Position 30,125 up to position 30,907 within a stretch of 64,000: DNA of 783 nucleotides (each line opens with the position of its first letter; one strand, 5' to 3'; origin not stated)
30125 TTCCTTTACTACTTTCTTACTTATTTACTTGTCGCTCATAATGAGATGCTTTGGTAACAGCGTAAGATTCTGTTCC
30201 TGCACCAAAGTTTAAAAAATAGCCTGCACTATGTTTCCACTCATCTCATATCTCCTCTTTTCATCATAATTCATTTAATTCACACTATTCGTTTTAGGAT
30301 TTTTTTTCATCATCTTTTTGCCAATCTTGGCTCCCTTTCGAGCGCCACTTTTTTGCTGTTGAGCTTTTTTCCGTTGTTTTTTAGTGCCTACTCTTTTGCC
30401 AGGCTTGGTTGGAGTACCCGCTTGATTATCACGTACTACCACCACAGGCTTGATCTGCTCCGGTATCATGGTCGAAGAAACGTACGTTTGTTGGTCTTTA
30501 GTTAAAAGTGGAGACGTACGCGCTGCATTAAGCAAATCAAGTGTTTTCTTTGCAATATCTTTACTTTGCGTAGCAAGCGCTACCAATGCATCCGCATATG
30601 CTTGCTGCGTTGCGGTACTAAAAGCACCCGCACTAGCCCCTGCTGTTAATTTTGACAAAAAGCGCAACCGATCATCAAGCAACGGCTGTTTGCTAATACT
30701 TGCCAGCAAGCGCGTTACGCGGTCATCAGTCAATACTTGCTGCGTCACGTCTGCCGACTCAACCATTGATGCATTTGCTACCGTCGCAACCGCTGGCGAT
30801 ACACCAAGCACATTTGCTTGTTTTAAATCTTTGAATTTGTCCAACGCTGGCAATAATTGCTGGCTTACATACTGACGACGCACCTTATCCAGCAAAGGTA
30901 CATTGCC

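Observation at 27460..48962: Lys-rich C-terminal tails are shared by otherwise unrelated secreted-protein families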

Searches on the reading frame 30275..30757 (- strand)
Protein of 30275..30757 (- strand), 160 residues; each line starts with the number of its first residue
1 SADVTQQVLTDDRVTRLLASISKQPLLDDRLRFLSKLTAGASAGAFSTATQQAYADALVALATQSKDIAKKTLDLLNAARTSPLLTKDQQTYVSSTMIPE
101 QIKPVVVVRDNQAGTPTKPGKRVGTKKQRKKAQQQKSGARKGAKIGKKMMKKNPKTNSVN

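Call 58: predict_structure(alignment_id=A5)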
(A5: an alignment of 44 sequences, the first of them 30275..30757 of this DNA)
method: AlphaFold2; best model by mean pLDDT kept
length: 160 residues; sequences in the alignment: 44
mean_pLDDT: 79.6   pTM: 0.62
mean pLDDT of the five models: 79.6, 79.4, 79.2, 78.7, 78.6
residues with pLDDT >= 90: 84; 70-90: 14; 50-70: 58; < 50: 4
segments of 3 or more residues with pLDDT < 50: 1-3
pLDDT, mean of each block of 10 residues (from residue 1): 67 95 95 95 91 97 87 96 97 95 68 58 56 55 59 62
secondary structure, 60 per line:
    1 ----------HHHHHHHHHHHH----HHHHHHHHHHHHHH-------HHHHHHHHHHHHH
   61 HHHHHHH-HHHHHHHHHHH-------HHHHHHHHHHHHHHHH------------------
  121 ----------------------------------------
elements in order: H11-22 H27-40 H48-67 H69-79 H87-102
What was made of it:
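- AlphaFold2 gives the module pLDDT of about 95 (five helices) and the tail pLDDT of 55-62 with no secondary structure (call 58).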

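Call 60: fold_search(model_id=the predicted structure, library=pdb)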
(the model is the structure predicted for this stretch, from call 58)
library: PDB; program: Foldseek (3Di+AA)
matches with E <= 10: 369; with E <= 0.001: 0
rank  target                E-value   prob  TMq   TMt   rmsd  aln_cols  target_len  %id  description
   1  9bv3_W                4.7e-01  0.69  0.33  0.15   9.9       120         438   14  M1B Midnolin-Proteasome (released 2025-06-11)
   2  8oik_B                5.5e-01  0.96  0.39  0.39   3.7        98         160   12  D-PHAT domain (NTD) of human SAMD4A (released 2023-04-05)
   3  8oik_A                6.7e-01  0.94  0.42  0.41   5.0       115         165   14  D-PHAT domain (NTD) of human SAMD4A (released 2023-04-05)
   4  8rks_F                7.5e-01  0.66  0.34  0.21   5.7       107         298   12  Structure of VPS29-VPS35 bound to the LFa motif R21 of Fam21. (released 2024-04-24)
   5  9nkg_W                7.9e-01  0.54  0.33  0.15  10.0       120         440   14  Structure of substrate engaged MIDN-bound human 26S proteasome, EB-MIDN (Composite map) (released 2025-05-07)
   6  5h78_A                9.2e-01  0.77  0.39  0.33   4.3       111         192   14  Crystal structure of the PKA-DHR14 fusion protein (released 2017-06-28)
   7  9gm7_C                1.0e+00  0.08  0.16  0.07  34.4       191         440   12  MukBEF in a nucleotide-bound state with open neck gate (monomer) (released 2025-03-26)
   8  5h7c_A                1.1e+00  0.69  0.38  0.18   5.0       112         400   12  Crystal structure of a repeat protein with two Protein A-DHR14 repeat modules (released 2017-06-28)
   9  8rks_D                1.1e+00  0.54  0.34  0.21   5.7       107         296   12  Structure of VPS29-VPS35 bound to the LFa motif R21 of Fam21. (released 2024-04-24)
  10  9k85_A                1.1e+00  0.44  0.30  0.25   5.8       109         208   15  Cryo-EM structure of designed zinc-induced filament Fiber-n6-Zn1-HEHE-46 (released 2025-10-29)
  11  5m73_C                1.1e+00  0.10  0.19  0.16   9.9       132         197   14  Structure of the human SRP S domain with SRP72 RNA-binding domain (released 2016-12-07)
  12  8fbk                  1.2e+00  0.63  0.37  0.29   4.7       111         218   14  Improving the secretion of designed protein assemblies through negative design of cryptic transmembrane domains (released 2023-03-22)
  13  5osi_E                1.3e+00  0.54  0.34  0.21   5.8       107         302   12  Structure of retromer VPS29-VPS35C subunits complexed with RidL harpin loop (163-176) (released 2017-12-13)
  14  6w1e                  1.3e+00  0.38  0.33  0.27   9.6       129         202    9  Crystal structure of Streptococcus thermophilus SHP pheromone receptor Rgg3 (released 2020-10-21)
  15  6zv2_MODEL_1_A        1.5e+00  0.51  0.36  0.37   5.3       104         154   13  TFIIS N-terminal domain (TND) from human PPP1R10 (released 2021-12-01)
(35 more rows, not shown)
